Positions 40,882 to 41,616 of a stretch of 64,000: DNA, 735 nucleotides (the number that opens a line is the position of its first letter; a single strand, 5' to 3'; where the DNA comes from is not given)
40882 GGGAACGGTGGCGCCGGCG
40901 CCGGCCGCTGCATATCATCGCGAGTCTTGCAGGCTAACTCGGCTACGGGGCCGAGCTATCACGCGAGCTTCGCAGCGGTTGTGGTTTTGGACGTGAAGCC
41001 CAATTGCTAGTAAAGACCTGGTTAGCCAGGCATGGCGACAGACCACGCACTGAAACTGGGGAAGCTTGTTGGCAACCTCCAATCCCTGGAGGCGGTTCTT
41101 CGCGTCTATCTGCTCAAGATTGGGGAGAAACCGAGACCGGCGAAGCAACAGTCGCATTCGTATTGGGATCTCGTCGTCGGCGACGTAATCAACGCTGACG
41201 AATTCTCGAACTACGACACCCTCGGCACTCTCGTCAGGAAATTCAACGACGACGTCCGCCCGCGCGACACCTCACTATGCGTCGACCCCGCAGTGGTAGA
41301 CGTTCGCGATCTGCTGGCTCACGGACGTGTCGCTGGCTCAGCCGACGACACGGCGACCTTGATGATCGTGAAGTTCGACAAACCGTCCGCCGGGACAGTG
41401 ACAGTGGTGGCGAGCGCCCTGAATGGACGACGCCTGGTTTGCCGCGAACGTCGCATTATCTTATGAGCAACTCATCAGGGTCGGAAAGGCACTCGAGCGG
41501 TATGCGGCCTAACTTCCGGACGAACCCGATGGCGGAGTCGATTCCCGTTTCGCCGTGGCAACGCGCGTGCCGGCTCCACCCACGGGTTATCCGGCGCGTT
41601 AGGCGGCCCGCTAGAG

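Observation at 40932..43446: Low-GC island organised like an integrase-less integron cassette array with four ORFs of unknown function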

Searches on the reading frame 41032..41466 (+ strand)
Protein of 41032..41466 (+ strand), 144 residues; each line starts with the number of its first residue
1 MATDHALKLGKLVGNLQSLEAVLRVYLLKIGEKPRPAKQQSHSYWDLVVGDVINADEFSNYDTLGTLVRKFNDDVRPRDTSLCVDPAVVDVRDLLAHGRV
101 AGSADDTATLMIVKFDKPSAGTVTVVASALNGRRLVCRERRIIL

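Call 7: search_protein_families(library=pfam, proteins=[window:41032-41466:+], max_evalue=1)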
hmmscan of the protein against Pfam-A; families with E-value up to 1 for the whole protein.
window:41032-41466:+ (144 aa): 0 families

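Call 8: search_protein_families(library=padloc, proteins=[window:41032-41466:+], max_evalue=1)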
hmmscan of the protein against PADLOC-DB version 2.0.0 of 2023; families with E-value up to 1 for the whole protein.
window:41032-41466:+ (144 aa): 0 families

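Call 9: search_protein_families(library=ncbifam, proteins=[window:41032-41466:+], max_evalue=1)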
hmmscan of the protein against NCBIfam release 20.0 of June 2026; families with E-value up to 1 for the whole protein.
window:41032-41466:+ (144 aa): 1 family
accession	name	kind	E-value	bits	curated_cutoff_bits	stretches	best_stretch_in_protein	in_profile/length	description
TIGR02132.1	phaR_Bmeg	equivalog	0.22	11.4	148.4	1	38-61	17-40/189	polyhydroxyalkanoic acid synthase subunit PhaR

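Call 41: find_homologous_proteins(query=window:41032-41466:+)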
Query window:41032-41466:+ (144 aa): 87 proteins with E <= 0.001 among 159 candidates.
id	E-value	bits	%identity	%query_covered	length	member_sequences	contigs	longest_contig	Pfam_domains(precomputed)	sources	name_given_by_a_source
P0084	6.2e-88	309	100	100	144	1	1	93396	-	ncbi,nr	ncbi:MAG: hypothetical protein Q8Q85_07070 [Gemmatimonadales bacterium]|nr:hypothetical protein [Gem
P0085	3.0e-57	210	78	90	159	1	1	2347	-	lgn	-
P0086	2.6e-53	197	73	90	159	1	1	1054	-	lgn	-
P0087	3.3e-53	197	73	90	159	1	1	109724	-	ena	-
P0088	7.8e-53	196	72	90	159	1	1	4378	-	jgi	jgi:hypothetical protein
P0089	3.5e-47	178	68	90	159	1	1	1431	-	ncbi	-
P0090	3.6e-44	168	62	90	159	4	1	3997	-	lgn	-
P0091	8.0e-44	167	65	90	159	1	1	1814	-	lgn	-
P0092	2.9e-43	165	62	90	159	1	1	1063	-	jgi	jgi:hypothetical protein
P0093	7.7e-43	163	63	90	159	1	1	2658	-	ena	-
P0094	1.0e-42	163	63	90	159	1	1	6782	-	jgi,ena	-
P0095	1.1e-42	163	61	90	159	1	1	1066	-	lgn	-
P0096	1.6e-42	162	58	90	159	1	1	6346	-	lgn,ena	-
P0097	1.9e-42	162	61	90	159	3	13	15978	-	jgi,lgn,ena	jgi:hypothetical protein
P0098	6.4e-42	160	63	88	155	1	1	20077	-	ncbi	-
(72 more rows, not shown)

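Call 42: find_encoding_contigs(protein=P0087, flank=10000, max_places=2)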
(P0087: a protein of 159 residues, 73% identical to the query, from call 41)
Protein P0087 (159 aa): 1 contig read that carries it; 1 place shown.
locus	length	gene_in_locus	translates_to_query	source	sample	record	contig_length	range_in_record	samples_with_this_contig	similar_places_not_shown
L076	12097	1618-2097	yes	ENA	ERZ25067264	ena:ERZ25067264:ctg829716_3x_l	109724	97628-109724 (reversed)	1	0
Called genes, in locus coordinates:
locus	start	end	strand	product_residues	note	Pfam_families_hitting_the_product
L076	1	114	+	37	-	?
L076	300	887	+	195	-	-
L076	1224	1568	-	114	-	-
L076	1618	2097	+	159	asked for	-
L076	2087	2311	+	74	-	-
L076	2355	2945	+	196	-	-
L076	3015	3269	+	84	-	PF10387:DUF2442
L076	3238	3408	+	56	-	-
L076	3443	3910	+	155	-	-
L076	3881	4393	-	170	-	-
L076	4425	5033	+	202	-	PF00665:rve, PF13683:rve_3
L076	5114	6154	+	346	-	PF00814:TsaD, PF22521:HypF_C_2 (weak)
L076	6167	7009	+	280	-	PF00398:RrnaAD, PF13649:Methyltransf_25 (weak)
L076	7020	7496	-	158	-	-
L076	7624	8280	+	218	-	PF01149:Fapy_DNA_glyco, PF06831:H2TH, PF06827:zf-FPG_IleRS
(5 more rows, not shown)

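Call 43: find_encoding_contigs(protein=P0097, flank=8000, max_places=5)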
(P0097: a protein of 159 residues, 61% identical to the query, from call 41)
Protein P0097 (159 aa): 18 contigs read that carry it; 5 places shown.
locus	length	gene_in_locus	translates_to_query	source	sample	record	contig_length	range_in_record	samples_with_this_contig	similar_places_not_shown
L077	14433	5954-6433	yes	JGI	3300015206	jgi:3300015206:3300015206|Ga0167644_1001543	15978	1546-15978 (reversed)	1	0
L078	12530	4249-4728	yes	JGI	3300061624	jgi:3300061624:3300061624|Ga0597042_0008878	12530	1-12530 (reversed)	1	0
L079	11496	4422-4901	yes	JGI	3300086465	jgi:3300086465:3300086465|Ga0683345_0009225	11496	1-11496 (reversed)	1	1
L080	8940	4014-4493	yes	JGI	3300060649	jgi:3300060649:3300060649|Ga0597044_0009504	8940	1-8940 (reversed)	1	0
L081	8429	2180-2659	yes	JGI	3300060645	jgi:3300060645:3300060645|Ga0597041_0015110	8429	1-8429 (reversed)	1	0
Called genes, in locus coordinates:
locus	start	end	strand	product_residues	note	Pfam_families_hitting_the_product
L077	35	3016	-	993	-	PF13700:DUF4158, PF01526:DDE_Tnp_Tn3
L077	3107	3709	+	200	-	PF00239:Resolvase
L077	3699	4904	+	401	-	PF08238:Sel1 (weak)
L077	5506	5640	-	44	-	-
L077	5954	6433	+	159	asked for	-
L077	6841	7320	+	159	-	PF00589:Phage_integrase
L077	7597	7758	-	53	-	-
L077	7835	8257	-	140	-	-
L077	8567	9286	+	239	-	PF12686:DUF3800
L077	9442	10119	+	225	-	PF01656:CbiA, PF02374:ArsA_ATPase (weak), PF06564:CBP_BcsQ (faint), PF07015:VirC1, PF09140:MipZ, PF10609:ParA (weak), PF13614:AAA_31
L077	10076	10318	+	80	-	PF23807:RHH_10 (weak), PF09274:ParG (weak)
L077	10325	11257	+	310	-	PF04796:RepA_C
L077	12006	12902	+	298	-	PF11740:KfrA_N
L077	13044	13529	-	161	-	-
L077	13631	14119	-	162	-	PF18974:DUF5710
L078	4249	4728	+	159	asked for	-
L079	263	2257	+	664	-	PF03389:MobA_MobL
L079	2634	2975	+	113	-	-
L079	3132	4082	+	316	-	PF13650:Asp_protease_2, PF13975:gag-asp_proteas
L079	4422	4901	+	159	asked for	-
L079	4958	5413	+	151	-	PF00583:Acetyltransf_1, PF13673:Acetyltransf_10, PF13508:Acetyltransf_7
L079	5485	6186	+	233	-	PF00589:Phage_integrase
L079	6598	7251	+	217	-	-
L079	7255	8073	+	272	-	PF14355:Abi_C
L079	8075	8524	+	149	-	PF02452:PemK_toxin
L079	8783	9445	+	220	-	PF01656:CbiA, PF07015:VirC1, PF09140:MipZ (faint), PF10609:ParA (faint), PF13614:AAA_31 (weak)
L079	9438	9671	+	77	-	-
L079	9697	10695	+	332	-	PF04796:RepA_C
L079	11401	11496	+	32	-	?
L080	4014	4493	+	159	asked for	-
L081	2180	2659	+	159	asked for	-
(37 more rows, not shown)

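Call 78: search_solved_structures(query=A5, max_evalue=10, show_alignments=2)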
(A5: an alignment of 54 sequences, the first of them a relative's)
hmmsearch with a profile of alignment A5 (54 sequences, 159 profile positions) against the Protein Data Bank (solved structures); distinct sequences matched with E-value up to 10: 1.
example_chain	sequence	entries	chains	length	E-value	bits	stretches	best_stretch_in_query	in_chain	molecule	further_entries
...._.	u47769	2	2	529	0.52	12.9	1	15-45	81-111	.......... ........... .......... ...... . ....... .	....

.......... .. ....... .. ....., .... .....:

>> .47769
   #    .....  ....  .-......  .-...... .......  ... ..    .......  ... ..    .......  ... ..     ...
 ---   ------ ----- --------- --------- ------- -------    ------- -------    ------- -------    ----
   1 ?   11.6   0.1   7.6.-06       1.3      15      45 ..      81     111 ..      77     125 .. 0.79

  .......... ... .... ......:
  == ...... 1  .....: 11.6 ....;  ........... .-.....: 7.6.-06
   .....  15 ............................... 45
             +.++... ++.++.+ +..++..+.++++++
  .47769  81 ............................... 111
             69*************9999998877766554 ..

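Call 79: search_protein_families(library=pfam, alignment_id=A5, max_evalue=1)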
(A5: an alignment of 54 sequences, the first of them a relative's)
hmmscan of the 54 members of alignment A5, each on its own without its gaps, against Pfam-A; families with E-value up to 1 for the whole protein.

A. member 1, P0085 (159 aa): 0 families

B. families by the number of members that match (of 54 scanned): 22 families
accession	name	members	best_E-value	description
PF18735.6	HEPN_RiboL-PSP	11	0.0068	RiboL-PSP-HEPN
PF18737.6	HEPN_MAE_28990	3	0.024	MAE_28990/MAE_18760-like HEPN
PF11002.13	RDM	3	0.22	RFPL defining motif (RDM)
PF18816.7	Importin_rep_5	2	0.047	Importin repeat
PF18736.6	pEK499_p136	1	0.0027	HEPN pEK499 p136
PF21108.3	MDN1_4th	1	0.015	Midasin AAA+ ATPase lid domain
PF06331.17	Tfb5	1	0.015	Transcription factor TFIIH complex subunit Tfb5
PF19644.4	DUF6147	1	0.03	Family of unknown function (DUF6147)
PF20463.3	PDH_C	1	0.036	Prephenate dehydrogenase, dimerization domain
PF07261.16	DnaB_2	1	0.078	Replication initiation and membrane attachment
PF08983.15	V1R_C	1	0.091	Vasopressin V1 receptor, C-terminal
PF02713.20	DUF220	1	0.092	Domain of unknown function DUF220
PF14775.11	NYD-SP28_assoc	1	0.1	Sperm tail C-terminal domain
PF08874.15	DUF1835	1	0.11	Domain of unknown function (DUF1835)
PF24225.1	DUF7441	1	0.12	Domain of unknown function (DUF7441)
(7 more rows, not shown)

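Call 88: predict_structure(alignment_id=A5)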
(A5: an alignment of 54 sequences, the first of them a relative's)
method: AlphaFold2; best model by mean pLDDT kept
length: 159 residues; sequences in the alignment: 54
mean_pLDDT: 92.1   pTM: 0.85
mean pLDDT of the five models: 92.1, 92.0, 91.6, 91.0, 90.5
residues with pLDDT >= 90: 119; 70-90: 31; 50-70: 9; < 50: 0
segments of 3 or more residues with pLDDT < 50: none
pLDDT, mean of each block of 10 residues (from residue 1): 85 98 95 72 82 89 96 96 97 96 87 96 96 96 98 93
secondary structure, 60 per line:
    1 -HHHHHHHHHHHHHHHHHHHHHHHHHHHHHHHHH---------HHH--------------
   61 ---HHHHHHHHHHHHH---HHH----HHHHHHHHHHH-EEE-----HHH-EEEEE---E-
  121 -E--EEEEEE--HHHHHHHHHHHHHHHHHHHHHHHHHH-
elements in order: H2-34 H64-76 H87-97 E99-101 E111-115 E125-130 H133-158

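Call 92: fold_search(model_id=the predicted structure, library=pdb)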
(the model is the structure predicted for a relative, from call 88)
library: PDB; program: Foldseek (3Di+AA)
matches with E <= 10: 134; with E <= 0.001: 0
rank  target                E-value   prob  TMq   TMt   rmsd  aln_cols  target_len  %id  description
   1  4dbf_A                6.4e-01  0.77  0.18  0.12   3.6        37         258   14  Crystal structures of Cg1458 (released 2012-11-28)
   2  9c3c_n                1.4e+00  0.06  0.21  0.20  18.0       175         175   12  Cryo-EM structure of native dystrophin-glycoprotein complex (DGC) (released 2024-10-23)
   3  4xwl                  1.6e+00  0.08  0.19  0.06  15.3       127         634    9  Catalytic domain of Clostridium Cellulovorans Exgs (released 2015-10-28)
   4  5x7v_A                1.7e+00  0.06  0.14  0.13  14.4        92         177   15  Crystal structure of Nucleosome assembly protein S (PfNapS) from Plasmodium falciparum (released 2017-03-15)
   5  9asn_B                1.8e+00  0.03  0.14  0.10  14.2       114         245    6  Human Drosha and DGCR8 in complex with Pri-miR-98 (released 2024-09-04)
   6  1yvk_A                1.9e+00  0.11  0.20  0.20  14.7        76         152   24  Crystal Structure of the Bacillis subtilis Acetyltransferase in complex with CoA, Northeast Structural Genomics Target (released 2005-02-22)
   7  9ix8_D                1.9e+00  0.09  0.18  0.07  14.4        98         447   16  Crystallization and structural characterization of phosphopentomutase from the hyperthermophilic archaeon Thermococcus (released 2024-12-18)
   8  4dbh_A                2.1e+00  0.41  0.18  0.11   3.8        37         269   14  Crystal structure of Cg1458 with inhibitor (released 2012-11-28)
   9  8aaf_a                2.7e+00  0.06  0.22  0.05  20.0       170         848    8  Yeast RQC complex in state G (released 2023-03-08)
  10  3t4n_B                2.7e+00  0.04  0.17  0.22  19.0       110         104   11  Structure of the regulatory fragment of Saccharomyces cerevisiae AMPK in complex with ADP (released 2011-11-09)
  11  3te5_B                2.7e+00  0.03  0.14  0.18  15.2        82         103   13  structure of the regulatory fragment of sacchromyces cerevisiae ampk in complex with NADH (released 2011-11-09)
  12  4dbf_B                3.0e+00  0.30  0.17  0.11   3.7        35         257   14  Crystal structures of Cg1458 (released 2012-11-28)
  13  9ix8_C                3.2e+00  0.06  0.17  0.07  14.0        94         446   13  Crystallization and structural characterization of phosphopentomutase from the hyperthermophilic archaeon Thermococcus (released 2024-12-18)
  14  6fne_A                3.4e+00  0.10  0.16  0.09   8.6        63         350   11  Structure of human Brag2 (Sec7-PH domains) with the inhibitor Bragsin bound to the PH domain (released 2019-03-13)
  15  8cyk_A                3.5e+00  0.04  0.17  0.19  10.2        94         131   11  Crystal structure of hallucinated protein HALC1_878 (released 2022-09-28)
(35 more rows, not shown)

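Call 121: search_protein_families(library=ncbifam, proteins=[L079:5485-6186:+, L077:6841-7320:+], max_evalue=0.001)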
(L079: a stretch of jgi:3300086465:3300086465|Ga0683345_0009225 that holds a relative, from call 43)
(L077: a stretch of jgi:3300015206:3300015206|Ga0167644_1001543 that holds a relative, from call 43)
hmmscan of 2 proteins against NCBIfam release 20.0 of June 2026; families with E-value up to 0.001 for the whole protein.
L079:5485-6186:+ (233 aa): 11 families
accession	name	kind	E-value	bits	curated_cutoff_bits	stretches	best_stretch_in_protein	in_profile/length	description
NF007370.0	PRK09870.1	subfamily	3.7e-51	173.6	221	1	51-232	4-189/200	tyrosine-type DNA invertase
NF007371.0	PRK09871.1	subfamily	4.3e-48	163.5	222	1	56-232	3-184/198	tyrosine-type DNA invertase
NF040815.2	recomb_XerA_Arch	equivalog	2.3e-32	112.6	220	1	50-228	87-260/263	site-specific tyrosine recombinase/integron integrase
TIGR02224.1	recomb_XerC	equivalog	3.7e-30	105.3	335.15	1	58-230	105-285/295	tyrosine recombinase XerC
TIGR02225.1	recomb_XerD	equivalog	4.9e-30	104.9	329.6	1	50-232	94-284/290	site-specific tyrosine recombinase XerD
NF001399.0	PRK00283.1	subfamily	1.4e-27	96.7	279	1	52-232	106-293/300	tyrosine recombinase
NF002331.0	PRK01287.1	subfamily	5.6e-19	68.3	371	1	54-225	136-315/365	site-specific tyrosine recombinase XerC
NF003462.0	PRK05084.1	equivalog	9.4e-15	54.2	267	1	78-225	193-347/360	tyrosine recombinase XerS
TIGR02249.1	integrase_gron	subfamily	1.4e-13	50.9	265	1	161-221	239-299/315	integron integrase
NF011946.0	PRK15417.1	equivalog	2.4e-10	40.1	435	1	159-222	252-315/337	integron integrase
NF040693.1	recomb_GmtY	equivalog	1.6e-07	31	340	1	140-225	343-435/441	gamma-mobile-trio recombinase GmtY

L077:6841-7320:+ (159 aa): 11 families
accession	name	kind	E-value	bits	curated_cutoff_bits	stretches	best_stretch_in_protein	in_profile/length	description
NF007370.0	PRK09870.1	subfamily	3.3e-45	154.2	221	1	2-158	28-189/200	tyrosine-type DNA invertase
NF007371.0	PRK09871.1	subfamily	1e-43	149.2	222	1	2-158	22-184/198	tyrosine-type DNA invertase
NF040815.2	recomb_XerA_Arch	equivalog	4.2e-28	98.6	220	1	6-154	112-260/263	site-specific tyrosine recombinase/integron integrase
TIGR02224.1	recomb_XerC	equivalog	1.2e-27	97.1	335.15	1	5-156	127-285/295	tyrosine recombinase XerC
TIGR02225.1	recomb_XerD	equivalog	4e-24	85.5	329.6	1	4-158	122-284/290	site-specific tyrosine recombinase XerD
NF001399.0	PRK00283.1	subfamily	7.2e-23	81.3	279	1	4-158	132-293/300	tyrosine recombinase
NF002331.0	PRK01287.1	subfamily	2.1e-15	56.6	371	1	4-151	160-315/365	site-specific tyrosine recombinase XerC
NF003462.0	PRK05084.1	equivalog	8.5e-15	54.3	267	1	6-151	195-347/360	tyrosine recombinase XerS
TIGR02249.1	integrase_gron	subfamily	5.5e-12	45.6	265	1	87-147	239-299/315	integron integrase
NF011946.0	PRK15417.1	equivalog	4.5e-09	35.9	435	1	85-148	252-315/337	integron integrase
NF040693.1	recomb_GmtY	equivalog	1.3e-06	27.9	340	1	66-151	343-435/441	gamma-mobile-trio recombinase GmtY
